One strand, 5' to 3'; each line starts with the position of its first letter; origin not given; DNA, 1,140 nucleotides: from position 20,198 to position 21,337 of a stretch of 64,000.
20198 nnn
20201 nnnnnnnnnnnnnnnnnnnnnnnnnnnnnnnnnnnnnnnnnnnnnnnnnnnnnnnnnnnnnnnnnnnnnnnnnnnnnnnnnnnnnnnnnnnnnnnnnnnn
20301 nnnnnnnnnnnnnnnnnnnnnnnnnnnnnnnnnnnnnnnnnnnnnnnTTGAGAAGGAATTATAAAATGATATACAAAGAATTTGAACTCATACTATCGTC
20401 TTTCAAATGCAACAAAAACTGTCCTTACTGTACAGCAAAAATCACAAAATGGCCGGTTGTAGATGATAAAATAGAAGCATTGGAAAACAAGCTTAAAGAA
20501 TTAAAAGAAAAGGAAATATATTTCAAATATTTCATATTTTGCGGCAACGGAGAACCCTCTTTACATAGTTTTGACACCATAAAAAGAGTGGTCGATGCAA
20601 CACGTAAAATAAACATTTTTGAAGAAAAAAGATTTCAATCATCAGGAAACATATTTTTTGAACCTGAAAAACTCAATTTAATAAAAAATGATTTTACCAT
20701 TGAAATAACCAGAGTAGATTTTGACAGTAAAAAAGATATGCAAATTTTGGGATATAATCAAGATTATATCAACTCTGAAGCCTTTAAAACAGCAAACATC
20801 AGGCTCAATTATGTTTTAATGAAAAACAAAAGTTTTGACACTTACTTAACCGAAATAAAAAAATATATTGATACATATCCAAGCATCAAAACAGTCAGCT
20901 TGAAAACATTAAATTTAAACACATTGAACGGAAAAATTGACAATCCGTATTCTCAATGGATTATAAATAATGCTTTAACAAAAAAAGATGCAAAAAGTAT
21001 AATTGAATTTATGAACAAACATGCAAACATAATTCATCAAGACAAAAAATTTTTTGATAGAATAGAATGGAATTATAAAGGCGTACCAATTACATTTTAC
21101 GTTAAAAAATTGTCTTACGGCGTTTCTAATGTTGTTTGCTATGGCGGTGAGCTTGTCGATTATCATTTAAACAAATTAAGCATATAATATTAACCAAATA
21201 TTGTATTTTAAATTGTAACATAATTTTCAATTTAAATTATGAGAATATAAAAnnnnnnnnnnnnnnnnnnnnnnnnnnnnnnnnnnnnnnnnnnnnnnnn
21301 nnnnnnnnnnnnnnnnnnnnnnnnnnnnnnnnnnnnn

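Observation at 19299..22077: Coupled PnuC-like transporter, deoxyribosyltransferase-like enzyme and radical SAM protein, followed by an HD hydrolase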

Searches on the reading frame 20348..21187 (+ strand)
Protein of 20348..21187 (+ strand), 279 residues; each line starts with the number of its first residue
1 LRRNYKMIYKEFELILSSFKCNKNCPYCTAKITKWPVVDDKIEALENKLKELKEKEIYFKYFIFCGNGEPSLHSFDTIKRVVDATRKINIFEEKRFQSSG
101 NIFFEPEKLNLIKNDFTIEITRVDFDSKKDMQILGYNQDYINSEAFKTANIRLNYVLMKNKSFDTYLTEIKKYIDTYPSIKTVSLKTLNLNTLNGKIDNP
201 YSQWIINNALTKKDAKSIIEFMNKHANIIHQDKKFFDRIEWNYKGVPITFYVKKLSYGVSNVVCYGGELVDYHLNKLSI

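Call 3: search_protein_families(library=pfam, proteins=[window:20348-21187:+], max_evalue=0.01)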
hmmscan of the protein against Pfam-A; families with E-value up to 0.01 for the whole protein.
window:20348-21187:+ (279 aa): 2 families
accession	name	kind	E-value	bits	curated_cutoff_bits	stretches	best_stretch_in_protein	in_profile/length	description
PF04055.27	Radical_SAM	-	4.6e-07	30.6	29.5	1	18-90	4-74/166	Radical SAM superfamily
PF13353.11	Fer4_12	-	0.0013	19.4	22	1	20-108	14-99/137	4Fe-4S single cluster domain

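Call 4: search_protein_families(library=ncbifam, proteins=[window:20348-21187:+], max_evalue=0.01)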
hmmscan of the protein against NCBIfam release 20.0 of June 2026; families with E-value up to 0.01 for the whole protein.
window:20348-21187:+ (279 aa): 5 families
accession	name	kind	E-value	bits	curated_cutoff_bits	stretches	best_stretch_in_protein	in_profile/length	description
TIGR03978.1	rSAM_paired_1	equivalog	0.00012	21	370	1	13-97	85-169/466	His-Xaa-Ser system radical SAM maturase HxsB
TIGR04038.1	tatD_link_rSAM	subfamily_domain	0.0016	18.3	129.7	1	20-100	17-97/192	TatD family nuclease-associated radical SAM protein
TIGR02495.1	NrdG2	equivalog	0.002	17.5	131.15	1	21-142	26-140/193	anaerobic ribonucleoside-triphosphate reductase activating protein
TIGR04084.1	rSAM_AF0577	subfamily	0.0041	16.1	225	1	16-87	2-69/347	TIGR04084 family radical SAM/SPASM domain-containing protein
NF045646.2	rSAM_Se_TrsS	equivalog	0.0048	15.5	490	1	20-89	95-160/441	radical SAM (seleno)protein TrsS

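Call 9: find_homologous_proteins(query=window:20348-21187:+)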
Query window:20348-21187:+ (279 aa): 325 proteins with E <= 0.001 among 984 candidates; the best 120 are listed.
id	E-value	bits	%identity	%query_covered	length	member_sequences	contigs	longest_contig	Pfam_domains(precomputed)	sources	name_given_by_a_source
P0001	8.6e-178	607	100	98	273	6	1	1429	PF04055.28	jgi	jgi:hypothetical protein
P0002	2.5e-150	517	82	98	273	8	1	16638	PF04055.28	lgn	-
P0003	4.1e-150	516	81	98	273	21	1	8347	-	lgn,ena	-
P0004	1.4e-148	511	82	98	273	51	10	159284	PF04055.28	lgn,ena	-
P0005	3.0e-147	507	80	98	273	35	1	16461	PF04055.28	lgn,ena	-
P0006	1.9e-146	504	80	98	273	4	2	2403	PF04055.28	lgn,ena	-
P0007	8.7e-146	502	80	98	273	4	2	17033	PF04055.28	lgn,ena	-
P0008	9.3e-143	492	80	98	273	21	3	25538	-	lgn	-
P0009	1.5e-142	492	79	98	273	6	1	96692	PF04055.28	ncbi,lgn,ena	-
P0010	2.4e-142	491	77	98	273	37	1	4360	PF04055.28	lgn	-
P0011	1.2e-140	485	79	98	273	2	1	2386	PF04055.28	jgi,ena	-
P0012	1.8e-140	485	78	98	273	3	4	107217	PF04055.28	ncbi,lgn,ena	-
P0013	1.9e-132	459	75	98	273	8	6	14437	PF04055.28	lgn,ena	-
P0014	3.0e-132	458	76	98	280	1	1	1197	PF04055.28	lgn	-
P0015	8.9e-132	456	76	98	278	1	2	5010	PF04055.28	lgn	-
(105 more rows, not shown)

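Call 11: find_related_loci(query=window:20366-21184:+, collection=genome_contigs, flank=8000)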
Query window:20366-21184:+ (273 aa) in genome_contigs; peptide patterns used: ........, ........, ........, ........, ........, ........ (x = any residue, [..] = any of these).
124 stretches matched a pattern; 32 encode a relative of the query (tblastn E <= 1e-3); 32 distinct loci.
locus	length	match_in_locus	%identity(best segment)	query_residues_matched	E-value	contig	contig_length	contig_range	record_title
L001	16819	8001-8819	82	1-273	9e-156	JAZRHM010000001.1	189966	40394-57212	MAG: Alphaproteobacteria bacterium isolate T1900045481_YK20190175.MAGScoT_cleanbin_000003 SGB_7321_k141_2063406, whole g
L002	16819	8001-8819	82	1-273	2e-154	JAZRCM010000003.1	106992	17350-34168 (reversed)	MAG: Alphaproteobacteria bacterium isolate T1900045514_YK20190208.MAGScoT_cleanbin_000005 SGB_7587_k141_2776956, whole g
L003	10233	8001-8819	81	1-273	2e-153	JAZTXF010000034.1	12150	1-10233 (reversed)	MAG: Candidatus Gastranaerophilaceae bacterium isolate T1900045331_YK20190020.MAGScoT_cleanbin_000010 SGB_6524_k141_1838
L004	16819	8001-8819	81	1-273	3e-153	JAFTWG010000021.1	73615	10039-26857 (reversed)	MAG: Alphaproteobacteria bacterium isolate RGIG4207 Roe_deer_Colon-3__c76290, whole genome shotgun sequence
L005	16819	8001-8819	81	1-273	4e-153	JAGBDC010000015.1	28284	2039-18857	MAG: Alphaproteobacteria bacterium isolate RGIG9009 Water_deer_Rectum-3__c213390, whole genome shotgun sequence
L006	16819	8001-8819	81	1-273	3e-152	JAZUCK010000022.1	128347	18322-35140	MAG: Alphaproteobacteria bacterium isolate T1900045314_YK20190003.MAGScoT_cleanbin_000006 SGB_6269_k141_345317, whole ge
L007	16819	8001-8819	81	1-273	2e-151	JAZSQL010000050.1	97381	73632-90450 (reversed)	MAG: Alphaproteobacteria bacterium isolate T1900044543_TS20190009.MAGScoT_cleanbin_000006 SGB_90_k141_1749491, whole gen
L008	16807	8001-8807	81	5-273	1e-150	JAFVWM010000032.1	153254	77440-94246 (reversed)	MAG: Alphaproteobacteria bacterium isolate RGIG5458 Sheep_Colon-5__c384934, whole genome shotgun sequence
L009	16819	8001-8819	80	1-273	2e-150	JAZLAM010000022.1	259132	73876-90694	MAG: Alphaproteobacteria bacterium isolate T1900045076_TC20190070.MAGScoT_cleanbin_000006 SGB_4637_k141_2643934, whole g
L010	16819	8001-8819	78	1-273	1e-148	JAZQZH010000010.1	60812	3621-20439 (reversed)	MAG: Alphaproteobacteria bacterium isolate T1900045157_TC20190151.MAGScoT_cleanbin_000008 SGB_4990_k141_4265649, whole g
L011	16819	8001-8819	79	1-273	6e-148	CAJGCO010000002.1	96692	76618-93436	MAG: uncultured Alphaproteobacteria bacterium isolate MAG38 genome assembly, contig: k141_8039298_length_96692_cov_11.61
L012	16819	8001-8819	77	1-273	3e-145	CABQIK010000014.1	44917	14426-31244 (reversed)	MAG TPA_asm: uncultured Alphaproteobacteria bacterium isolate MGYG-HGUT-00610 genome assembly, contig: GUT_GENOME018669_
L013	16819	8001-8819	80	1-273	2e-141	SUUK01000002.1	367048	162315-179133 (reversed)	MAG: Alphaproteobacteria bacterium isolate SIG44 NODE_34_length_367048_cov_4.628705, whole genome shotgun sequence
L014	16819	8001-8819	74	1-273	2e-133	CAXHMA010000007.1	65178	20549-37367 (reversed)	MAG: uncultured Alphaproteobacteria bacterium isolate ena-SAMPLE-TAB-22-03-2024-10:43:23:852-115549 genome assembly, con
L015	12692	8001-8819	72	1-273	1e-130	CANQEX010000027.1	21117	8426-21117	MAG: uncultured Clostridia bacterium isolate Lapin-005__bin66 genome assembly, contig: Lapin-005__NODE_3310_length_21117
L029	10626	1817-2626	40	3-273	4e-58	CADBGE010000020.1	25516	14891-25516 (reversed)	MAG: uncultured Erysipelotrichaceae bacterium isolate RUG13941 genome assembly, contig: RUG13941_asm_20, whole genome sh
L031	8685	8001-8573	37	1-200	6e-30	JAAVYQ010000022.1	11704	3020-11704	MAG: Bacilli bacterium isolate ABMPRH_62_0 k141_359179, whole genome shotgun sequence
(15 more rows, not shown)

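Call 16: search_protein_representatives(protein=window:20366-21187:+)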
Query: 273 residues. Proteins with E-value up to 0.001 (for the whole library): 93; up to 1e-10: 76; up to 1e-30: 31. The best 93 are listed.
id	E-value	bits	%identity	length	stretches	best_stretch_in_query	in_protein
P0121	1.4e-120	417.9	71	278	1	1-272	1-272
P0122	6.6e-80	284.5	52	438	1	3-271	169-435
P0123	4.9e-68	245.6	48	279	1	3-272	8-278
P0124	1.6e-61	224.3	45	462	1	4-272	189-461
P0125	1.2e-60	221.4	76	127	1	1-126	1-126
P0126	4.7e-59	216.2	68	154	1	125-272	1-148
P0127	4.2e-55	203.2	42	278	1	3-272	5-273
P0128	6.1e-55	202.7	42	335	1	3-271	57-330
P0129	1.7e-54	201.2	43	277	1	3-272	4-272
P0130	3.7e-53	196.8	40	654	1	3-270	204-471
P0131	2.5e-52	194.1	38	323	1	2-272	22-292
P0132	2.1e-51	191.1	41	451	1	3-269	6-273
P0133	2.9e-50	187.4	40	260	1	5-270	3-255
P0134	4.7e-50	186.7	36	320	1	2-269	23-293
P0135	2.8e-49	184.1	40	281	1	4-273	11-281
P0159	2.0e-25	106.0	33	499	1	6-217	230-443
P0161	2.2e-24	102.5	35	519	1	5-223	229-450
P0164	3.9e-23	98.4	32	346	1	6-217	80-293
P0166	1.9e-22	96.2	38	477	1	8-203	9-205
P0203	4.4e-07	45.8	30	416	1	1-224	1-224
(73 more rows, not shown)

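Call 18: search_protein_families(library=pfam, proteins=[P0122, P0124, P0130, P0132, P0159, P0161, P0166, P0128, P0164, P0203], max_evalue=0.01)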
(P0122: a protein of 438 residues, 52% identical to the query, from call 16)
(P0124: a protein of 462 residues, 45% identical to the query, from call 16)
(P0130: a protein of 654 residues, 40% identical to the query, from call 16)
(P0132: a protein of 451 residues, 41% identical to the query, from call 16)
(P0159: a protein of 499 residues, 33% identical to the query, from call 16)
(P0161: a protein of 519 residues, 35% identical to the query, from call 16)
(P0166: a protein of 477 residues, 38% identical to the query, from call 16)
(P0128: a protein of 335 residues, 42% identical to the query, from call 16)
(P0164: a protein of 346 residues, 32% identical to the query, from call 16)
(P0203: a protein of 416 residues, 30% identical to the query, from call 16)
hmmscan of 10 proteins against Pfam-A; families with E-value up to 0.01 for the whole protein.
P0122 (438 aa): 5 families
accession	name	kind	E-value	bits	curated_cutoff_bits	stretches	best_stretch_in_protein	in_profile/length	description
PF18306.6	LDcluster4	-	0.00017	21.7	26.3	1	75-124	85-125/151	SLOG cluster4 family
PF05014.21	Nuc_deoxyrib_tr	-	0.00018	22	28.8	1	70-124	47-102/117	Nucleoside 2-deoxyribosyltransferase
PF04055.27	Radical_SAM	-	0.00028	21.5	29.5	1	181-236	7-62/166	Radical SAM superfamily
PF15891.11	Nuc_deoxyri_tr2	-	0.0019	19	30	0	67-118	49-101/105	Nucleoside 2-deoxyribosyltransferase like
PF13353.11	Fer4_12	-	0.0084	16.8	22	0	180-262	14-93/137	4Fe-4S single cluster domain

P0124 (462 aa): 1 family
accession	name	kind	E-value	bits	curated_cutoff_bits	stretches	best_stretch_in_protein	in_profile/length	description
PF04055.27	Radical_SAM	-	4.6e-08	33.8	29.5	1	195-352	2-161/166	Radical SAM superfamily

P0130 (654 aa): 3 families
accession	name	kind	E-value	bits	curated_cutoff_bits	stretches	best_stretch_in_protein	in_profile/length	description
PF04055.27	Radical_SAM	-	0.00056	20.6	29.5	1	213-325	4-114/166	Radical SAM superfamily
PF15891.11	Nuc_deoxyri_tr2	-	0.00063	20.5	30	1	533-603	30-103/105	Nucleoside 2-deoxyribosyltransferase like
PF05014.21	Nuc_deoxyrib_tr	-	0.0098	16.5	28.8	0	536-604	31-99/117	Nucleoside 2-deoxyribosyltransferase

P0132 (451 aa): 2 families
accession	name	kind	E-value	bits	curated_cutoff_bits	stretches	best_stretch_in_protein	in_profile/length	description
PF04055.27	Radical_SAM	-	0.0014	19.3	29.5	1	15-136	4-125/166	Radical SAM superfamily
PF05014.21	Nuc_deoxyrib_tr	-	0.003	18.1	28.8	1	348-410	44-107/117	Nucleoside 2-deoxyribosyltransferase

P0159 (499 aa): 5 families
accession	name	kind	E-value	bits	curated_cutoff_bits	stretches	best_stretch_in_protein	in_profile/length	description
PF02224.24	Cytidylate_kin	-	2.2e-09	37.8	26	1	6-219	1-210/211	Cytidylate kinase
PF13189.12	Cytidylate_kin2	-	1.8e-05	25.5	28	1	99-187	70-152/176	Cytidylate kinase-like family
PF13238.12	AAA_18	-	2e-05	25.5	29.4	1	6-164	1-109/128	AAA domain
PF04055.27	Radical_SAM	-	3.7e-05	24.4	29.5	1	236-319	4-86/166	Radical SAM superfamily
PF13207.12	AAA_17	-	0.00069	20.4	27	1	10-88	2-79/136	AAA domain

P0161 (519 aa): 12 families
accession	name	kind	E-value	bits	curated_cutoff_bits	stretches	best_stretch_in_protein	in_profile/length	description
PF02224.24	Cytidylate_kin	-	7.4e-15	55.7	26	1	7-221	1-209/211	Cytidylate kinase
PF13238.12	AAA_18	-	4.4e-08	34.1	29.4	1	7-176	1-119/128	AAA domain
PF04055.27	Radical_SAM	-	3e-06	27.9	29.5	1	236-351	4-115/166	Radical SAM superfamily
PF13207.12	AAA_17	-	8.4e-05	23.3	27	1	10-59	1-47/136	AAA domain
PF02223.23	Thymidylate_kin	-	0.00024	21.3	27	0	149-214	119-182/185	Thymidylate kinase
PF01202.28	SKI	-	0.00064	20.3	22.1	0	150-221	87-158/159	Shikimate kinase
PF24883.2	NPHP3_N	-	0.00066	20.3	24.8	0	3-31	21-49/164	Nephrocystin 3, N-terminal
PF20720.3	nSTAND3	-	0.0022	18.1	27.2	1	2-24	15-37/155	Novel STAND NTPase 3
PF00005.33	ABC_tran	-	0.0035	18.4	25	0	2-29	9-36/137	ABC transporter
PF13173.12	AAA_14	-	0.0038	17.7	27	0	3-39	1-40/129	AAA domain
PF13353.11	Fer4_12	-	0.0066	17.2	22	0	238-328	14-99/137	4Fe-4S single cluster domain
PF13401.12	AAA_22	-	0.0089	16.8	27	0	3-35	4-33/130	AAA domain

P0166 (477 aa): 1 family
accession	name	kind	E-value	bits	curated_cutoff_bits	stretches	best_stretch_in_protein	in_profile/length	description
PF04055.27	Radical_SAM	-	9.1e-08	32.9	29.5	1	15-134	6-124/166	Radical SAM superfamily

P0128 (335 aa): 0 families

P0164 (346 aa): 2 families
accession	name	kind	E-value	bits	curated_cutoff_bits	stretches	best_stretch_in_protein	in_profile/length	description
PF04055.27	Radical_SAM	-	1.7e-05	25.5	29.5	1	87-157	5-74/166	Radical SAM superfamily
PF13353.11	Fer4_12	-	0.0027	18.4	22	1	88-172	14-94/137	4Fe-4S single cluster domain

P0203 (416 aa): 0 families

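Call 19: find_encoding_contigs(protein=P0130, flank=6000, max_places=4)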
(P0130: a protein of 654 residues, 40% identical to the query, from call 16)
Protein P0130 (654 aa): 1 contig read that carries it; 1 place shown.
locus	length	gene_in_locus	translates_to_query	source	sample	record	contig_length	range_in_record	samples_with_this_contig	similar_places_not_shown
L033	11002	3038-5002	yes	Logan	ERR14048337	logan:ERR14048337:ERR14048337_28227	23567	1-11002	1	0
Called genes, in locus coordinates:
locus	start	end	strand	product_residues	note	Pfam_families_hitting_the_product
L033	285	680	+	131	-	-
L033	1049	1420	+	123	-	-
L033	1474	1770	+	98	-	-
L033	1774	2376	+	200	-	-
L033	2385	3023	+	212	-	-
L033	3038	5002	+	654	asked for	-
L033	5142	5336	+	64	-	-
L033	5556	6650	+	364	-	PF12643:MazG-like (weak)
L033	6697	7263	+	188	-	-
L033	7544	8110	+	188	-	-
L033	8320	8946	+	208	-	-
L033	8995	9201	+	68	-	-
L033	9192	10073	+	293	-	-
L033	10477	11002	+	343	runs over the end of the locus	-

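Call 20: find_encoding_contigs(protein=P0161, flank=6000, max_places=4)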
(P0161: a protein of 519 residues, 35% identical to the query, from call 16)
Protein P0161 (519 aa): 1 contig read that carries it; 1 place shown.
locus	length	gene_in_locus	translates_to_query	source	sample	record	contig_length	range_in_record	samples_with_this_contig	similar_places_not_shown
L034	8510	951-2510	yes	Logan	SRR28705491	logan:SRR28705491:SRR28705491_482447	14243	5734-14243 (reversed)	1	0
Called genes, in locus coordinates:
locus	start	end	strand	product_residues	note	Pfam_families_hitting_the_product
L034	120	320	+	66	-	-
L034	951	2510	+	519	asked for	PF02224:Cytidylate_kin, PF13238:AAA_18 (weak), PF04055:Radical_SAM (weak)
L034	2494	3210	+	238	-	PF23023:Anti-Pycsar_Apyc1, PF00753:Lactamase_B, PF12706:Lactamase_B_2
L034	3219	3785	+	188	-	-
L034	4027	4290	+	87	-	-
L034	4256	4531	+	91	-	-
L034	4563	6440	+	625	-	PF17757:UvrB_inter, PF02559:CarD_TRCF_RID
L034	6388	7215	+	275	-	PF00270:DEAD, PF04851:ResIII, PF00271:Helicase_C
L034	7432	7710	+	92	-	-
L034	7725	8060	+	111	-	-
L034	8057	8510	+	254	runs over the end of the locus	PF22435:MRM3-like_sub_bind, PF08032:SpoU_sub_bind (faint), PF00588:SpoU_methylase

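Call 25: search_protein_families(library=pfam, proteins=[L029:443-1225:+, L029:3173-4141:+, L029:4315-5784:+, L029:5852-6304:+, L029:6331-7035:+, L033:1774-2376:+, L033:2385-3023:+, L033:5556-6650:+, L034:3219-3785:+, L033:3038-3640:+], max_evalue=0.01)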
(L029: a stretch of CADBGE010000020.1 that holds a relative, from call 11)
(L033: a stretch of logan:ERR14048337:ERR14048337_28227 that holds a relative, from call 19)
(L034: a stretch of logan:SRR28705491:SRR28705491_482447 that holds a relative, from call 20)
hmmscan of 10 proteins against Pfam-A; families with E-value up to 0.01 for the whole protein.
L029:443-1225:+ (260 aa): 0 families

L029:3173-4141:+ (322 aa): 2 families
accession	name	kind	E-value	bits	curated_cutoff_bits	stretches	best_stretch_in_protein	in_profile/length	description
PF12850.12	Metallophos_2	-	5.3e-12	46.5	27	1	99-253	2-124/154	Calcineurin-like phosphoesterase superfamily domain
PF00149.33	Metallophos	-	4e-11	44.1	21.5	1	99-245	2-156/191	Calcineurin-like phosphoesterase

L029:4315-5784:+ (489 aa): 4 families
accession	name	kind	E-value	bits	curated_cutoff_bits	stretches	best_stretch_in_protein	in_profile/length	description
PF13328.12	HD_4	-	5.3e-35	120.9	27.2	1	25-175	1-154/156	HD domain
PF04607.23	RelA_SpoT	-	7.3e-25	87.9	27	1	237-340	2-107/113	Region found in RelA / SpoT proteins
PF02824.27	TGS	-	3.7e-11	43.3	22.2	1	399-458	1-60/60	TGS domain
PF01966.28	HD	-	1.5e-06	28.9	22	1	44-145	1-116/116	HD domain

L029:5852-6304:+ (150 aa): 1 family
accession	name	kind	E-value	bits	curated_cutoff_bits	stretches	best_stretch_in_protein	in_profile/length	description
PF25150.1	TPR_Trm732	-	0.01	15.8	27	0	32-130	20-116/265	Trm732, TPR repeats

L029:6331-7035:+ (234 aa): 4 families
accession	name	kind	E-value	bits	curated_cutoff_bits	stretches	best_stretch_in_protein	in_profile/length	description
PF04002.20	RadC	-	1.3e-35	122.4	22.1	1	108-226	2-120/121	RadC-like JAB domain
PF20582.4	UPF0758_N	-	3.6e-25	88.3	27.1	1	8-84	1-77/77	UPF0758 N-terminal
PF00633.29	HHH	-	0.00017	21.7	24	1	62-88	3-29/30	Helix-hairpin-helix motif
PF14520.12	HHH_5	-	0.0013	19.6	27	1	54-90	17-55/57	Helix-hairpin-helix domain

L033:1774-2376:+ (200 aa): 0 families

L033:2385-3023:+ (212 aa): 1 family
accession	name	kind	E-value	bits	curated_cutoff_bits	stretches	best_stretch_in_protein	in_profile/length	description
PF03767.20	Acid_phosphat_B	-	0.002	18.1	27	0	37-108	89-157/230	HAD superfamily, subfamily IIIB (Acid phosphatase)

L033:5556-6650:+ (364 aa): 3 families
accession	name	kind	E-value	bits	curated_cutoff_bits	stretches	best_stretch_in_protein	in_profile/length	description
PF12643.12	MazG-like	-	2.3e-07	31.4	27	1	235-283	17-64/85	MazG-like family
PF01503.22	PRA-PH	-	6.1e-05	23.8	21.3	1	230-279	31-80/86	Phosphoribosyl-ATP pyrophosphohydrolase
PF03819.22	MazG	-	0.00022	21.9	22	1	231-282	8-63/74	MazG nucleotide pyrophosphohydrolase domain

L034:3219-3785:+ (188 aa): 0 families

L033:3038-3640:+ (201 aa): 1 family
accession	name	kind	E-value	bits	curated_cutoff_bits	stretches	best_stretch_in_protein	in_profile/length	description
PF08535.16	KorB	-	0.0057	17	22.3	0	100-140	33-69/89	KorB domain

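Call 28: find_encoding_contigs(protein=P0127, flank=6000, max_places=3)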
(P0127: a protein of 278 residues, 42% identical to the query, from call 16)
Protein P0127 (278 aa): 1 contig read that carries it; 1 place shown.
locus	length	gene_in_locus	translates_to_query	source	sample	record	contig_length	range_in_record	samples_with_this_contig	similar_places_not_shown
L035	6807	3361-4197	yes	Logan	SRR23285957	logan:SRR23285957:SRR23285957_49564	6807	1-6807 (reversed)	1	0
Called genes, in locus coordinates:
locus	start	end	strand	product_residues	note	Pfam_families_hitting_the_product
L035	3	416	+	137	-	?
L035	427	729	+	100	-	-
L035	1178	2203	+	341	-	PF00709:Adenylsucc_synt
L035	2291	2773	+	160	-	PF08719:NADAR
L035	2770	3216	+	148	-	-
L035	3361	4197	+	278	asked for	-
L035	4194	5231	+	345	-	-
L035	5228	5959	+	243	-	PF01725:Ham1p_like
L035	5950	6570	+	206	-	-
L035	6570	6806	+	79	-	?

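Call 29: find_encoding_contigs(protein=P0131, flank=6000, max_places=3)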
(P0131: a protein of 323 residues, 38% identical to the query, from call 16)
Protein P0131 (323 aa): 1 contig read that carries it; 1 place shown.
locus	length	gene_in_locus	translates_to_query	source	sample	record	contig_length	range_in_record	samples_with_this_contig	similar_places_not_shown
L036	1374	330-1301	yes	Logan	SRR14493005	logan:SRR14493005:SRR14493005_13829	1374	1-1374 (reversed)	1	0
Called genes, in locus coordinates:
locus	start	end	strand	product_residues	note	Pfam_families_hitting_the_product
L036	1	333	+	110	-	?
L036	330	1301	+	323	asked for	PF04055:Radical_SAM (weak)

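Call 30: search_dna_similar(query=window:20366-21184:+, collection=phages, mode=protein, max_evalue=0.001, max_rows=30)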
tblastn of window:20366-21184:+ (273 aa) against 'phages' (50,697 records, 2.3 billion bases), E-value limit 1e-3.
No match.

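Call 31: find_related_loci(query=A1, collection=viral_contigs, flank=7000)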
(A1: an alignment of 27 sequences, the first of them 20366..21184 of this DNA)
Query A1 (273 aa) in viral_contigs; peptide patterns used: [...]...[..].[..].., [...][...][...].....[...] (x = any residue, [..] = any of these).
43 stretches matched a pattern; 6 encode a relative of the query (tblastn E <= 1e-3); 6 distinct loci.
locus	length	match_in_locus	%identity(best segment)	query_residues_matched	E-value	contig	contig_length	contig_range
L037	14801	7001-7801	39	3-271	1e-52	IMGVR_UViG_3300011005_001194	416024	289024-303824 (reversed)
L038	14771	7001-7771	36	3-264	4e-47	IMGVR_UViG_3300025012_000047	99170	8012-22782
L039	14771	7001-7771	36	3-264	4e-47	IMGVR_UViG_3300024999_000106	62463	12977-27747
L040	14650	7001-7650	41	2-226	1e-30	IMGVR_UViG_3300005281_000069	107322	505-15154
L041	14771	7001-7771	36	3-264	4e-44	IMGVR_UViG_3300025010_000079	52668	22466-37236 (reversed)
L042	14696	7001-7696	25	6-223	8e-5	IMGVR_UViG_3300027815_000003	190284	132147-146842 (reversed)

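Call 33: predict_structure(alignment_id=A1)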
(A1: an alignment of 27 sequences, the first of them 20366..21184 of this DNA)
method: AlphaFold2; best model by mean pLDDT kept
length: 273 residues; sequences in the alignment: 27
mean_pLDDT: 91.0   pTM: 0.89
mean pLDDT of the five models: 91.0, 90.7, 90.6, 89.9, 89.5
residues with pLDDT >= 90: 199; 70-90: 60; 50-70: 11; < 50: 3
segments of 3 or more residues with pLDDT < 50: none
pLDDT, mean of each block of 10 residues (from residue 1): 88 89 85 94 95 94 92 97 97 95 97 97 94 95 97 96 98 97 77 89 91 94 73 92 77 79 90 85
secondary structure, 60 per line:
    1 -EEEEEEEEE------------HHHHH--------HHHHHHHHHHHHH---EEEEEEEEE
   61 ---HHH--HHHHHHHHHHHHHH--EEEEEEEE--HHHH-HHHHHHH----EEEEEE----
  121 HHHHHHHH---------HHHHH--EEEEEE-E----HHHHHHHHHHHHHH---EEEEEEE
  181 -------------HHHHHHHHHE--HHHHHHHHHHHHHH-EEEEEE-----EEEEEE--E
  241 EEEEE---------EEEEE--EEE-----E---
elements in order: E2-10 H23-27 H36-48 E52-60 H69-82 E85-92 H95-98 H100-106 E111-116 H121-128 H138-142 E145-150 H157-170 E174-180 H194-202 H206-219 E221-226 E232-237 E240-245 E255-259 E262-264

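Call 36: search_protein_families(library=pfam, proteins=[L035:2770-3216:+, L035:4194-5231:+, L037:5297-6250:+, L037:8340-8996:+, L038:7797-8468:+, L038:8735-9424:+, L040:6124-6702:+, L040:7797-8462:+, L042:7834-8526:+, L031:7281-7772:+], max_evalue=0.01)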
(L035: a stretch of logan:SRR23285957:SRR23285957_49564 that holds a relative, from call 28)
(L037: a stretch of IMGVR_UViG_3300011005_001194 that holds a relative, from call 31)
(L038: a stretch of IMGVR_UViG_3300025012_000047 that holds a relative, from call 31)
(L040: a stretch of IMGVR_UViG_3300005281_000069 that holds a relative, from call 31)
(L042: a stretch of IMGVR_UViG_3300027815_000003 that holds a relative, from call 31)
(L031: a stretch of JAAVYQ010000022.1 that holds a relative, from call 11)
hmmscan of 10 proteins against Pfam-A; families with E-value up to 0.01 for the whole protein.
L035:2770-3216:+ (148 aa): 0 families

L035:4194-5231:+ (345 aa): 0 families

L037:5297-6250:+ (317 aa): 1 family
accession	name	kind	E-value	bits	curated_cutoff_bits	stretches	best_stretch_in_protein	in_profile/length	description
PF06067.16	DUF932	-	8.5e-58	196.2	23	1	72-290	1-217/227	Domain of unknown function (DUF932)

L037:8340-8996:+ (218 aa): 1 family
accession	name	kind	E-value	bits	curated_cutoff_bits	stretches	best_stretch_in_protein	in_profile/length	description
PF24027.1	DUF7338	-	1.2e-30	107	27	1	2-214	5-174/180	Family of unknown function (DUF7338)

L038:7797-8468:+ (223 aa): 1 family
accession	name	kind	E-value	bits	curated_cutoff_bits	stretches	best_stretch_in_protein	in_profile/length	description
PF00587.30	tRNA-synt_2b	-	3.5e-11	43.9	29.3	1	73-200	16-149/179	tRNA synthetase class II core domain (G, H, P, S and T)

L038:8735-9424:+ (229 aa): 1 family
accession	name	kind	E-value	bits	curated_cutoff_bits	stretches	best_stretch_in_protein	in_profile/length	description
PF01541.30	GIY-YIG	-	4.3e-12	46.6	22.6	1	4-98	3-78/78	GIY-YIG catalytic domain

L040:6124-6702:+ (192 aa): 2 families
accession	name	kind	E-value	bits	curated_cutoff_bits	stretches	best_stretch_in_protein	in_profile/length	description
PF16473.11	Rv2179c-like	-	6.1e-10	39.5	27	1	2-181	2-171/177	3'-5' exoribonuclease Rv2179c-like domain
PF00929.31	RNase_T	-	0.0083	17.1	24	0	3-69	1-71/164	Exonuclease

L040:7797-8462:+ (221 aa): 2 families
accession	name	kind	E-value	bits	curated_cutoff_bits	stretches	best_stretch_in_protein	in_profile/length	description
PF00587.30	tRNA-synt_2b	-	1e-11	45.7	29.3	1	63-201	8-153/179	tRNA synthetase class II core domain (G, H, P, S and T)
PF01409.25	tRNA-synt_2d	-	5.2e-07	29.8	19.8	1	33-213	47-223/246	tRNA synthetases class II core domain (F)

L042:7834-8526:+ (230 aa): 1 family
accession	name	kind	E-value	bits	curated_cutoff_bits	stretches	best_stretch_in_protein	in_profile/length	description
PF01467.32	CTP_transf_like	-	1.5e-05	25.6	21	1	21-73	3-57/133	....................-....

L031:7281-7772:+ (163 aa): 1 family
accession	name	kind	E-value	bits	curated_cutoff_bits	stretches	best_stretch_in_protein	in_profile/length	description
PF18573.7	BclA_C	-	7.6e-17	61.8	38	1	33-163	4-128/128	BclA C-terminal domain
